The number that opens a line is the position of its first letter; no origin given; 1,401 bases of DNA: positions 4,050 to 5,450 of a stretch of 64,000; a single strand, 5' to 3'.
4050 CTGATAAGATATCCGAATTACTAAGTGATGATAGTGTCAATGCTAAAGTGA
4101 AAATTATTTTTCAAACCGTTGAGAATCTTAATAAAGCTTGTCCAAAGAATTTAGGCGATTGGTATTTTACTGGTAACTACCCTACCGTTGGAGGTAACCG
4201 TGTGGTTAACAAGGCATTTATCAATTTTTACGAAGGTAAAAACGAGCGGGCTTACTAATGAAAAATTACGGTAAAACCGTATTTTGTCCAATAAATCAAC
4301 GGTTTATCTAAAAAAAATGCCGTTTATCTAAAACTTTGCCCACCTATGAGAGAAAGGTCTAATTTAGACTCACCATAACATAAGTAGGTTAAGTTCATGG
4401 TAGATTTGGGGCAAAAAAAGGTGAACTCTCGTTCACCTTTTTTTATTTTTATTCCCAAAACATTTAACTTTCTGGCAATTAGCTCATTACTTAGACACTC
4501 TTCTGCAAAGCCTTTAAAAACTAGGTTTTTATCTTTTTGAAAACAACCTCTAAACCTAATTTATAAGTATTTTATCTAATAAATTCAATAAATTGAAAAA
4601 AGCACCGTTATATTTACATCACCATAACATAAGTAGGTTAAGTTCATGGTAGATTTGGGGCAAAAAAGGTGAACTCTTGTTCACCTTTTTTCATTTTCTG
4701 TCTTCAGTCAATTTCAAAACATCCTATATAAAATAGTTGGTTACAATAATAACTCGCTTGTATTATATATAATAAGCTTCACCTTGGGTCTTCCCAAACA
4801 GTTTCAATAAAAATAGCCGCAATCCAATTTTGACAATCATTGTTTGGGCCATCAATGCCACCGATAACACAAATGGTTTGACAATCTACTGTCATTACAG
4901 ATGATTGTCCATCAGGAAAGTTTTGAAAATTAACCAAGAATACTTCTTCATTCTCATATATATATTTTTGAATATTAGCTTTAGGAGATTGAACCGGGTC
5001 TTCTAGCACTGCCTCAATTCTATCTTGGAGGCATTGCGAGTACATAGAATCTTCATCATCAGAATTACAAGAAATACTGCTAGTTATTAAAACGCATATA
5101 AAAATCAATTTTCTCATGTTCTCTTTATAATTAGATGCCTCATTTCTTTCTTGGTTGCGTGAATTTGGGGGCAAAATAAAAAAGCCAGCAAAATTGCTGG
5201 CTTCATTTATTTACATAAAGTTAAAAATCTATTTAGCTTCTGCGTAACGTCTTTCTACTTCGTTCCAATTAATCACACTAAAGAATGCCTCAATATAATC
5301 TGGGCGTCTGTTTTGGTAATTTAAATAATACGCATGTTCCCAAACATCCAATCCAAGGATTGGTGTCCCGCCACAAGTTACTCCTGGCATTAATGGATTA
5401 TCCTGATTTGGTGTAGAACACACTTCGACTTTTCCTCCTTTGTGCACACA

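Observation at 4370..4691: Duplicated ~75-nt element with its own promoter-like motif and intrinsic terminator: candidate sRNA pair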

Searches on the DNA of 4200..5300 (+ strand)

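Call 5: search_rna_families(source=window, start=4200, end=5300, threshold=evalue, max_evalue=10, show_alignments=4)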
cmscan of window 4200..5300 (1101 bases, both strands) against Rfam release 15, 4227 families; matches with E-value up to 10: 43.
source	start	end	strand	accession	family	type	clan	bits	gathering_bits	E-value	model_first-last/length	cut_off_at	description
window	4413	4549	-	RF04180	BTnc231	Gene; sRNA;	-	31.8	80.4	0.00022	1-154/154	no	Bacteroides sRNA BTnc231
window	5177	5281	-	RF01401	rseX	Gene; sRNA;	-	27.2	50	0.61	1-94/94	no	rseX Hfq binding RNA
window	4310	4453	-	RF01808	MicX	Gene; sRNA;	-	26.4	75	0.0016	1-194/194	no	MicX Vibrio cholerae sRNA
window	4414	4481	-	RF02057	STnc40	Gene; sRNA;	-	25.6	45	0.065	1-70/70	no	Salmonella enterica sRNA STnc40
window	4653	4746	-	RF02029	sraA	Gene; sRNA;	-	24.6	56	0.33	1-95/95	no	sraA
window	4407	4492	-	RF02029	sraA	Gene; sRNA;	-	24.4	56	0.37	1-95/95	no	sraA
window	5176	5273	-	RF00513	Trp_leader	Cis-reg; leader;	-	23.1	41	0.049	1-100/100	no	Tryptophan operon leader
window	4412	4450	+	RF02066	STnc320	Gene; sRNA;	-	22.9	50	0.13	17-55/55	no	Salmonella enterica sRNA STnc320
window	4655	4697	+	RF02066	STnc320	Gene; sRNA;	-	22.6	50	0.15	1-55/55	no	Salmonella enterica sRNA STnc320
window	4311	4450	+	RF02053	STnc430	Gene; sRNA;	-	22.3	47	0.74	1-162/162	no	Enterobacterial sRNA STnc430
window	5097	5210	+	RF01859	Phe_leader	Cis-reg; leader;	-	22.1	55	0.56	1-125/125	no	Phenylalanine leader peptide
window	4406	4456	-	RF03269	mir-5697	Gene; miRNA;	-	21.9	50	0.16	1-59/59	no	mir-5697 microRNA precursor family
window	5095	5217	+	RF00121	MicC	Gene; sRNA;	-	21.8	90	1.6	1-123/123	no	MicC RNA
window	4595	4701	-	RF01808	MicX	Gene; sRNA;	-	21.3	75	0.036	1-194/194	no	MicX Vibrio cholerae sRNA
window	4388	4447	+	RF04319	BTncRNA_FopS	Gene; sRNA;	-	21.3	56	1.5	1-71/71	no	Bacteroidetes FopS (family of paralogous sRNAs)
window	4650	4776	-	RF00121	MicC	Gene; sRNA;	-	20.5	90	3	1-123/123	no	MicC RNA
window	4637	4695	+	RF04319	BTncRNA_FopS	Gene; sRNA;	-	18.2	56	6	1-71/71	no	Bacteroidetes FopS (family of paralogous sRNAs)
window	4410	4463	-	RF04319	BTncRNA_FopS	Gene; sRNA;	-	18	56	6.4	1-71/71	no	Bacteroidetes FopS (family of paralogous sRNAs)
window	4401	4456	+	RF00969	mir-556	Gene; miRNA;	-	17.3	84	4.9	1-88/88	no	mir-556 microRNA precursor family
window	4667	4707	+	RF02843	RefA5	Gene; antisense;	-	14.9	91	5.4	1-68/68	no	Enterococcus sRNA A5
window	4413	4444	+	RF02637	EF0408_EF0409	Gene; sRNA;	-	9.7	440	10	376-407/412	no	Enterococcus sRNA EF0408_EF0409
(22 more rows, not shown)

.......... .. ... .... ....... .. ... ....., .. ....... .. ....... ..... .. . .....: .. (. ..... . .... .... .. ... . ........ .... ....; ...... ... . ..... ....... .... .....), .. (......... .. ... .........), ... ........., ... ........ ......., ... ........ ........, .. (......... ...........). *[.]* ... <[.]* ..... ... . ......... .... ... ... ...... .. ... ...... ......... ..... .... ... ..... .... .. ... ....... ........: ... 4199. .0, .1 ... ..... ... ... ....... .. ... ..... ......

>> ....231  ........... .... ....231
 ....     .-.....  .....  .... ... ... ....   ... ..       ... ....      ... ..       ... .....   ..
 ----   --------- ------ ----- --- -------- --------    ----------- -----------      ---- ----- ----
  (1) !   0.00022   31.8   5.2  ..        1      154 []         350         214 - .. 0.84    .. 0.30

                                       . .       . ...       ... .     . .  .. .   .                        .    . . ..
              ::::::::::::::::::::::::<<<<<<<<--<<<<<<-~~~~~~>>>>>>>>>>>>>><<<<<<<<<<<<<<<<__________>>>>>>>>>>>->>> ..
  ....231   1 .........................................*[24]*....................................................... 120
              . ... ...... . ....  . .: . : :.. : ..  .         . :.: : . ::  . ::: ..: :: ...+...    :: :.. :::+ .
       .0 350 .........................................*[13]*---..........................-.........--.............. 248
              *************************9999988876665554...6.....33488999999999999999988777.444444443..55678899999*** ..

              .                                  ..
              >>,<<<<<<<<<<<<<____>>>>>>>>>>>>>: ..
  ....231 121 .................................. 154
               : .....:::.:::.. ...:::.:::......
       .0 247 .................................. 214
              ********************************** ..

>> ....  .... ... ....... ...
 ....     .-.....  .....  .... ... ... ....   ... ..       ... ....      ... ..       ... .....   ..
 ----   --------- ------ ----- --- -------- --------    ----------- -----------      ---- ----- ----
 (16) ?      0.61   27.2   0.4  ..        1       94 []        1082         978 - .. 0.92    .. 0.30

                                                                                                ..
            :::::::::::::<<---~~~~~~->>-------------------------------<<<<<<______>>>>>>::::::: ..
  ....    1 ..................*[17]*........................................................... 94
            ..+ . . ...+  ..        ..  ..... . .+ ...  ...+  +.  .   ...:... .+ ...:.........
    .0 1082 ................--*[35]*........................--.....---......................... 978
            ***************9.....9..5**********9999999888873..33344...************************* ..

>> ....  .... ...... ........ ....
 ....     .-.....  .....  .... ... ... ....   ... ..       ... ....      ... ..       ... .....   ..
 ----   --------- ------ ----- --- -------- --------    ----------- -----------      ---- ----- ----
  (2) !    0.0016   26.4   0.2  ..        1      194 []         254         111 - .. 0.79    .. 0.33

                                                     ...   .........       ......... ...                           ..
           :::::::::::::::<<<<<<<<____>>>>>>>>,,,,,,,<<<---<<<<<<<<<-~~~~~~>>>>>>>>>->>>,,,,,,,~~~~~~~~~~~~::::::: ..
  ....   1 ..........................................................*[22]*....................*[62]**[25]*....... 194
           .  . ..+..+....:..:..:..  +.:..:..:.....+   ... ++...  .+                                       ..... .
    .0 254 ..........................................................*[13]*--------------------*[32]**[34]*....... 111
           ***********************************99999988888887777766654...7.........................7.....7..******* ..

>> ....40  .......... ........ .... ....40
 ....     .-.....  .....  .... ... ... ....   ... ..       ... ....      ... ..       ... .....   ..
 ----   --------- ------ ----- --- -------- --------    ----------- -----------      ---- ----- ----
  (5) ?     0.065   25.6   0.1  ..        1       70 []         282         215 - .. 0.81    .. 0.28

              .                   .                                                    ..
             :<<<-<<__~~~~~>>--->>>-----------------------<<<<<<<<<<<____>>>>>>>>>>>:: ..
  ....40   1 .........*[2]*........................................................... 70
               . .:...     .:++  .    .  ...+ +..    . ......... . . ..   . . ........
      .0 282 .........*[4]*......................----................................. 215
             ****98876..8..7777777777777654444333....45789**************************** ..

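Call 55: build_rna_model(alignment_id=A2, structure=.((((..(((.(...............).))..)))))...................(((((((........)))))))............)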
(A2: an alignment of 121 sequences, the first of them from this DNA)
Model R1 built from alignment A2 (121 sequences, 91 columns); structure: as given.
model positions 71; base pairs 15; branch points 1; effective number of sequences 2.81; information 0.793 bits per position. Calibrated on 0.2 Mb of random sequence (short: E-values are rough).
structure used (alignment columns):
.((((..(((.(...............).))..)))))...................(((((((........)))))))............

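Call 56: search_with_rna_model(model_id=R1, source=window, max_evalue=10, filters=off, show_alignments=2)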
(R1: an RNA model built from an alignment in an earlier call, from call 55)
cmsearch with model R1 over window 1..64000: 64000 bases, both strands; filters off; matches with E-value up to 10: 23.
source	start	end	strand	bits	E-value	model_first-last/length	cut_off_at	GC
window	4621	4691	+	97.7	3.8e-19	1-71/71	no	0.35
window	4372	4443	+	92.8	4.5e-18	1-71/71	no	0.36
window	4414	4476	-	22.9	0.0078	1-71/71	no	0.3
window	5178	5244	-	20.9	0.021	1-71/71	no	0.3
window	4662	4720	-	20.1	0.033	1-71/71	no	0.31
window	11849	11915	+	17.6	0.11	1-71/71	no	0.28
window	2687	2776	+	16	0.26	1-71/71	no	0.43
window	5119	5207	+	15.4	0.34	1-71/71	no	0.36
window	48216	48267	-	15.4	0.34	1-71/71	no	0.35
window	43296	43383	+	12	1.8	1-71/71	no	0.28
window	63889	63946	-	11.3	2.7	1-71/71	no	0.28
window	40392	40462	-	11.3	2.7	1-71/71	no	0.37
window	25134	25191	-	11.2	2.8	1-71/71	no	0.33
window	28551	28616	+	11.1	2.9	1-71/71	no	0.32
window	58432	58477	-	10.4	4.1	1-71/71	no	0.39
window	4596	4650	-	9.8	5.6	1-71/71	no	0.31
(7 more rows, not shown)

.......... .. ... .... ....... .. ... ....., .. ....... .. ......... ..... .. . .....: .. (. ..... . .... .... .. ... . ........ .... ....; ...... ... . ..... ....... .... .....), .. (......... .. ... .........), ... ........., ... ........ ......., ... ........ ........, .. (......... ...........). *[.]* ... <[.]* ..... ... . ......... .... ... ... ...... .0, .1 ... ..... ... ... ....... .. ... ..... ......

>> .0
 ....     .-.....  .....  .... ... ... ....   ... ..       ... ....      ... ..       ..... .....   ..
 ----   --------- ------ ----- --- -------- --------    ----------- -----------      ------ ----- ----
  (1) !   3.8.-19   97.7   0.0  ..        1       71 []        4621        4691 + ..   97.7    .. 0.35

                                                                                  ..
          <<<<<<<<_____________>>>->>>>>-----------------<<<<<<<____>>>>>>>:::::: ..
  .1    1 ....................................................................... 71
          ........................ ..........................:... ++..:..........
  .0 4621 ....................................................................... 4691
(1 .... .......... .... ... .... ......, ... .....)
